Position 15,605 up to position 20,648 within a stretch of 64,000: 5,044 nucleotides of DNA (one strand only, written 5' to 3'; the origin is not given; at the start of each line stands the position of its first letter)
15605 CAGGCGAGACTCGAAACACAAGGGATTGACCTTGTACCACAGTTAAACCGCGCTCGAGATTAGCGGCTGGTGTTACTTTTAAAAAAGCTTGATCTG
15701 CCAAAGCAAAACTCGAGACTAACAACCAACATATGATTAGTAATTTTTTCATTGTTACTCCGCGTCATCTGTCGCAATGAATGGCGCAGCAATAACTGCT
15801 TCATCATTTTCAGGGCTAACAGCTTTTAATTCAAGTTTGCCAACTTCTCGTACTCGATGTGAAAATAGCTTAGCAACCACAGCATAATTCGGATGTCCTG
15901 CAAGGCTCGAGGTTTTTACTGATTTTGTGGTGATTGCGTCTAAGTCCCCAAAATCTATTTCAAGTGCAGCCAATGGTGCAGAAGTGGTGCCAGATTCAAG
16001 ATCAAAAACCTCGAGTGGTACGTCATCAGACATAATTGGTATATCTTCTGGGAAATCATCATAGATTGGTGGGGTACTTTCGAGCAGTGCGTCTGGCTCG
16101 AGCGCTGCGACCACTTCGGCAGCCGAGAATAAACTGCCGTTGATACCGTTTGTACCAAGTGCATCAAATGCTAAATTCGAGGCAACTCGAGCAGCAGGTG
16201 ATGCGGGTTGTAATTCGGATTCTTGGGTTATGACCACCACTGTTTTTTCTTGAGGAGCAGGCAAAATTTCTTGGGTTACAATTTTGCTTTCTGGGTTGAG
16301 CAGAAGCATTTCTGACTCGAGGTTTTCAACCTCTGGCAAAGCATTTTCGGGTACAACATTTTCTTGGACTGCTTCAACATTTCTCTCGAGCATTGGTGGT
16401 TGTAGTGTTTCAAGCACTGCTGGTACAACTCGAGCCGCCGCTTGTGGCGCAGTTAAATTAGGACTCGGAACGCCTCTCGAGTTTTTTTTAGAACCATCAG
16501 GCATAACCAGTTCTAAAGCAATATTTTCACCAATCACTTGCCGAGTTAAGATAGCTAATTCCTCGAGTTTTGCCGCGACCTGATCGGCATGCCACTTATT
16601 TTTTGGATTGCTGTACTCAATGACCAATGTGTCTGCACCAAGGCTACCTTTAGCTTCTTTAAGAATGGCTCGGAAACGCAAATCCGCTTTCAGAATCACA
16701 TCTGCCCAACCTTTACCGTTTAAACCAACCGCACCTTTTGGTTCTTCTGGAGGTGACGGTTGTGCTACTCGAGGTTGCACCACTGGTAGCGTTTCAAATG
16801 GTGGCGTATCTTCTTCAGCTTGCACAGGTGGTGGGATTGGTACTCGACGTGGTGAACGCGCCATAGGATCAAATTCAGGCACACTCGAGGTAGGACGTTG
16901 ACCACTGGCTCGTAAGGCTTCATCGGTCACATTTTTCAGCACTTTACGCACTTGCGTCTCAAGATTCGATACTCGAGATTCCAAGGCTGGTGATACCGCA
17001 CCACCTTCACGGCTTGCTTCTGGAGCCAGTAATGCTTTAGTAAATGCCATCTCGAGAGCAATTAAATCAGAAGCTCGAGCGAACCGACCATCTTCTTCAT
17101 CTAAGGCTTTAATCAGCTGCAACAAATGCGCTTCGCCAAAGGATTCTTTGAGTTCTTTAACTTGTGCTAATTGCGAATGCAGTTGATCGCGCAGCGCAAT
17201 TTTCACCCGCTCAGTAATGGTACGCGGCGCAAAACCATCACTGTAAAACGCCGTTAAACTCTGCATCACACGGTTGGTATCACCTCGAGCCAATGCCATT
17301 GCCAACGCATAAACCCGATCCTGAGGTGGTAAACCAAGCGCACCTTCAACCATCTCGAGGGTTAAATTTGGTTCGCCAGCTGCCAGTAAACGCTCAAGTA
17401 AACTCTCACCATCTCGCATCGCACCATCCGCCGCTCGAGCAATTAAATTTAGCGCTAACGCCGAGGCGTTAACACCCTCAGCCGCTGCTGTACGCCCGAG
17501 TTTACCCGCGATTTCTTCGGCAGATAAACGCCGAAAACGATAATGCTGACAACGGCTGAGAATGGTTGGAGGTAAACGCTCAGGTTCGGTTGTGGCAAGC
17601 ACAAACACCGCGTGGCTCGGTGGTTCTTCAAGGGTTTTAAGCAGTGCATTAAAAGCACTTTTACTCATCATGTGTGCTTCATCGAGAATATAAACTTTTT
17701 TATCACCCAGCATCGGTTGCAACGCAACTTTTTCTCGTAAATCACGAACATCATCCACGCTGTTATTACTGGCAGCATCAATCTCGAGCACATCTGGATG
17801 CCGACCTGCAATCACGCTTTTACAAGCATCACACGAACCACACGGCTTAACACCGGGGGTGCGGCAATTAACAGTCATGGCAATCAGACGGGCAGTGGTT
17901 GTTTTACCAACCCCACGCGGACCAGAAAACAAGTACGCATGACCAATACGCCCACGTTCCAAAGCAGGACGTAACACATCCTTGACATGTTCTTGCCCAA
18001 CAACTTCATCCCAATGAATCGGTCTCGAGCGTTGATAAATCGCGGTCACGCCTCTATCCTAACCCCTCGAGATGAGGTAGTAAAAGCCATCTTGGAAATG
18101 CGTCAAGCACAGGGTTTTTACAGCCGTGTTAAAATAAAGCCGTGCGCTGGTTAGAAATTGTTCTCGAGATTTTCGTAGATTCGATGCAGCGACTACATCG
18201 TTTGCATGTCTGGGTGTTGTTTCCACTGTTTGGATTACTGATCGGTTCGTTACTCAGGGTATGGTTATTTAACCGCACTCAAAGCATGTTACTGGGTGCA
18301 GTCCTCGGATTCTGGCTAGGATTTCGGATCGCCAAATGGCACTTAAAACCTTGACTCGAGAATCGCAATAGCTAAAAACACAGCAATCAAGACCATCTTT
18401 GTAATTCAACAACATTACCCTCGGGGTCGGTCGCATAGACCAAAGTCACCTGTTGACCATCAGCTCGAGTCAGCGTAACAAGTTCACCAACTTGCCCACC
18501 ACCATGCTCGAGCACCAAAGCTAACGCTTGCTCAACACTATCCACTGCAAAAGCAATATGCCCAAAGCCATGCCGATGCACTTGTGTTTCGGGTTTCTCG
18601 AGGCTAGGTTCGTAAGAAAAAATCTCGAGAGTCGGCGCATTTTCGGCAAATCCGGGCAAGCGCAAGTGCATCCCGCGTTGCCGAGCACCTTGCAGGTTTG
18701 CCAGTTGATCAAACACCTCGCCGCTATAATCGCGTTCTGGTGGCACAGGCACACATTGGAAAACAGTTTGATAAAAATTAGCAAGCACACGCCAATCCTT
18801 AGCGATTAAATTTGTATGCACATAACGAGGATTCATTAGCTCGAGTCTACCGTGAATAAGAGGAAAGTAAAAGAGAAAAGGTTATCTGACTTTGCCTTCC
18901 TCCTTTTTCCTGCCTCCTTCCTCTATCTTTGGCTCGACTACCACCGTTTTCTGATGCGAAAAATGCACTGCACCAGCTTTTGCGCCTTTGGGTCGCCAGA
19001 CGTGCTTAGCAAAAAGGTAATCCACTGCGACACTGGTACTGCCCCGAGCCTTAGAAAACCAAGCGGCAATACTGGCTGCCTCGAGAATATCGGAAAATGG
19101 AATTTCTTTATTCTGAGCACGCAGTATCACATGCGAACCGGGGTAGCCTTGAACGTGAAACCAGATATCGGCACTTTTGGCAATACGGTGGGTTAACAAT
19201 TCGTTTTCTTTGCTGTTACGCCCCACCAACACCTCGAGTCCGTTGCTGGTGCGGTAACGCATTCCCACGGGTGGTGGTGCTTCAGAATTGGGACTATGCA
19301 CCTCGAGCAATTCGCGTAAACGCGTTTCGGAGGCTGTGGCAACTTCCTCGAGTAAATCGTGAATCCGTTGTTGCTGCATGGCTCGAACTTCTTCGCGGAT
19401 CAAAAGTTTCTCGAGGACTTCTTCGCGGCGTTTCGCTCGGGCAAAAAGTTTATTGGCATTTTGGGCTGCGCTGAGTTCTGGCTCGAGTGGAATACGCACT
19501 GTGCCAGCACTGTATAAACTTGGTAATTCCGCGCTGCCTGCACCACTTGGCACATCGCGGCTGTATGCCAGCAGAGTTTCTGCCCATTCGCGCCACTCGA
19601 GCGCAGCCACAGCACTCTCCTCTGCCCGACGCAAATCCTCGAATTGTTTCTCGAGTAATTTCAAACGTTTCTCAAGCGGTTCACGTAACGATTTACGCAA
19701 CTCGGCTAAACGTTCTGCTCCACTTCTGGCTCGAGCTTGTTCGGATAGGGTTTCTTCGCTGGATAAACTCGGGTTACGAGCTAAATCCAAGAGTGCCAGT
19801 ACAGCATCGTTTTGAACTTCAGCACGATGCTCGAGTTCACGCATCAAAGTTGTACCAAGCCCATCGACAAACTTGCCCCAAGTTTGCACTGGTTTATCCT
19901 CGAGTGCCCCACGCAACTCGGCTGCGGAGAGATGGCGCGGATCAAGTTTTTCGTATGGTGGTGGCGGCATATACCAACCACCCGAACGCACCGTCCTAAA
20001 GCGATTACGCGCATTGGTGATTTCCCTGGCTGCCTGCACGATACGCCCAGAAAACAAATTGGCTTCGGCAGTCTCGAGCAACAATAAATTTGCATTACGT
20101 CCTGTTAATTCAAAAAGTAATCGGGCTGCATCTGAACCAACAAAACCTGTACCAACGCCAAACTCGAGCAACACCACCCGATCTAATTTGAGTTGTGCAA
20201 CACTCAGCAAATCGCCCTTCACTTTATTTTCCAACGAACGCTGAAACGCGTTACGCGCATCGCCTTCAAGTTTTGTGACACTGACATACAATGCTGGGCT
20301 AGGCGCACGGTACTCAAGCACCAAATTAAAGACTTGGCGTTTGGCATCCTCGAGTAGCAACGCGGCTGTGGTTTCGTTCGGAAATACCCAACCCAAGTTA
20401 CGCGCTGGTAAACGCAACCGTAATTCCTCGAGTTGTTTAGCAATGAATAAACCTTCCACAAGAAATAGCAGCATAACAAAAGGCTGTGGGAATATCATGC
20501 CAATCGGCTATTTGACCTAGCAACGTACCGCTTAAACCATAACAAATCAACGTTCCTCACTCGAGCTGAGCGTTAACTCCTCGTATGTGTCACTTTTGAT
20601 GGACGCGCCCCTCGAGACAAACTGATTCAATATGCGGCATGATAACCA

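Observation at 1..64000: CTCGAG is hyper-abundant (about one copy per 150 bp) in all reading frames and in spacers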

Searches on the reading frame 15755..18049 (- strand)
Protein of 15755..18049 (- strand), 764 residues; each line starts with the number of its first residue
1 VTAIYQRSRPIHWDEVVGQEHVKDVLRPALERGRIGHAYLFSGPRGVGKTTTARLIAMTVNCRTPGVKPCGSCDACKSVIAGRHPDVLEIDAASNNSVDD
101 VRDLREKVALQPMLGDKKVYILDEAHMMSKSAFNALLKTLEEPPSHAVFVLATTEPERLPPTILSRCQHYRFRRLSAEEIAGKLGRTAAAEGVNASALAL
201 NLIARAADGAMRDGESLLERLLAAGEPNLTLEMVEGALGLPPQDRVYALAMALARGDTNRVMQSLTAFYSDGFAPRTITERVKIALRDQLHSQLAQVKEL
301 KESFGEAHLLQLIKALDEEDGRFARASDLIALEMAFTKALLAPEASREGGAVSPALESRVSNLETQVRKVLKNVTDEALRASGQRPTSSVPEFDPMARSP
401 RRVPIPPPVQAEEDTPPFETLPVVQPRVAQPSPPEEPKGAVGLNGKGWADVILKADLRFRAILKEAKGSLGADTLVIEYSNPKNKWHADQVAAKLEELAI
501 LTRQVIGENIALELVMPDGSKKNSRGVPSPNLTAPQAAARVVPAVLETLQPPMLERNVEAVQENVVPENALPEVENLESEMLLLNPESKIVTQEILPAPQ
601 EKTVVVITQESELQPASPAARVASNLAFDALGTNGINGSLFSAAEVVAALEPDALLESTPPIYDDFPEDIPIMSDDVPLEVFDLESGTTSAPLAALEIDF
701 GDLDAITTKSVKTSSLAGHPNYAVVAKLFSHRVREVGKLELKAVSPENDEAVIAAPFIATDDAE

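Call 5: search_protein_families(library=ncbifam, proteins=[window:15755-18049:-])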
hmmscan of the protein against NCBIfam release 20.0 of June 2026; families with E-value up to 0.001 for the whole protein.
window:15755-18049:- (764 aa): 78 families (the best 25 are shown)
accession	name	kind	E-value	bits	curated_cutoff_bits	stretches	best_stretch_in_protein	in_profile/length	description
NF011524.0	PRK14963.1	equivalog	8.2e-206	685.9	601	1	1-745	1-634/647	DNA polymerase III subunits gamma and tau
NF004046.1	PRK05563.1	equivalog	2.8e-114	383.1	400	1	2-378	3-397/567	DNA polymerase III subunit gamma/tau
NF011512.0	PRK14950.1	equivalog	1.5e-113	381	593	1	3-439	5-455/585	DNA polymerase III subunits gamma and tau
TIGR02397.1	dnaX_nterm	equivalog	6.1e-107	357.9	250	1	2-307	2-308/355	DNA polymerase III subunit gamma/tau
NF005942.0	PRK07994.1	equivalog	1.6e-98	331.5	613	1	7-320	9-323/655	DNA polymerase III subunit gamma/tau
NF011526.0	PRK14965.1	equivalog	1.8e-98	330.9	670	1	7-519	9-525/578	DNA polymerase III subunits gamma and tau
NF006585.0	PRK09111.1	equivalog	7.5e-96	322.1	604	1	7-280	33-312/616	DNA polymerase III subunit gamma/tau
NF011523.0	PRK14962.1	equivalog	1e-95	321.3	576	1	1-280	1-282/474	DNA polymerase III subunits gamma and tau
NF011510.0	PRK14948.1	equivalog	5.3e-94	316.2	593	1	5-295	9-301/640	DNA polymerase III subunit gamma/tau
NF011514.0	PRK14953.1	equivalog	1.2e-91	308.1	536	1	7-292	9-295/488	DNA polymerase III subunits gamma and tau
NF004962.0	PRK06305.1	equivalog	1.5e-86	291.5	559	1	6-338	9-347/465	DNA polymerase III subunits gamma and tau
NF005173.0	PRK06647.1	equivalog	2.7e-85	287.3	623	1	6-274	8-277/568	DNA polymerase III subunits gamma and tau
NF011531.0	PRK14971.1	equivalog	4.8e-85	286.6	685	1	7-300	10-305/614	DNA polymerase III subunit gamma/tau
NF004549.0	PRK05896.1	equivalog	3.8e-83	280.3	578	1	2-274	4-277/642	DNA polymerase III subunits gamma and tau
NF005846.3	PRK07764.1-6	equivalog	3.6e-82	277.4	625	1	3-288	1-290/628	DNA polymerase III subunit gamma and tau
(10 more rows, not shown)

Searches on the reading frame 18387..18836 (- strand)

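Call 15: search_protein_families(library=pfam, proteins=[window:18387-18836:-], max_evalue=0.00001)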
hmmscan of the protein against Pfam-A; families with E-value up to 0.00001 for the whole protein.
window:18387-18836:- (149 aa): 1 family
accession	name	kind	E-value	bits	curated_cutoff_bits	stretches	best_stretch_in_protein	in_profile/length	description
PF00903.31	Glyoxalase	-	6.6e-09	36.6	20.6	1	5-145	2-121/121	Glyoxalase/Bleomycin resistance protein/Dioxygenase superfamily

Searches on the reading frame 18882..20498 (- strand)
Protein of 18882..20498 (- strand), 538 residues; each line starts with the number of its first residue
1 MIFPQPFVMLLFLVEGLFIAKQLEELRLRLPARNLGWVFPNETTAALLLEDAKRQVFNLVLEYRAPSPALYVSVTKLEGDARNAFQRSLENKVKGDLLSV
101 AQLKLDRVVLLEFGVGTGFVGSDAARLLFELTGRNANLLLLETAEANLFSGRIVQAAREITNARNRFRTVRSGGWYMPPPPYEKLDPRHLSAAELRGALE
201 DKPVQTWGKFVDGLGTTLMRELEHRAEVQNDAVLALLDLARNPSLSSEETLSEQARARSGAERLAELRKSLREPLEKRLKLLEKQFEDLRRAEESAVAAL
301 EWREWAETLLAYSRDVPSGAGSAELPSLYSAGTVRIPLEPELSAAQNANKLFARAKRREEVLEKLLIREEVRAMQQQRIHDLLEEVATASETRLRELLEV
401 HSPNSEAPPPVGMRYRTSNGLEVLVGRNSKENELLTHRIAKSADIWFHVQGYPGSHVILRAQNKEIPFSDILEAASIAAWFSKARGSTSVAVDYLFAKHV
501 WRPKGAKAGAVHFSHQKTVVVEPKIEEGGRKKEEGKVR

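Call 15: search_protein_families(library=pfam, proteins=[window:18882-20498:-], max_evalue=0.00001)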
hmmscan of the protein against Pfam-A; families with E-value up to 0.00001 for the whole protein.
window:18882-20498:- (538 aa): 3 families
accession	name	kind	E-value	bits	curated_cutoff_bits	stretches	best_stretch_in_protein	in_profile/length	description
PF05833.16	NFACT_N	-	2.4e-37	129.3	31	2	16-233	2-220/456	NFACT N-terminal and middle domains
PF05670.18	NFACT-R_1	-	5.5e-12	46.7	29.8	1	414-504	4-97/112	NFACT protein RNA binding domain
PF18297.6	NFACT-R_2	-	3.7e-08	33.9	26.9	1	415-495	4-80/104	NFACT protein RNA binding domain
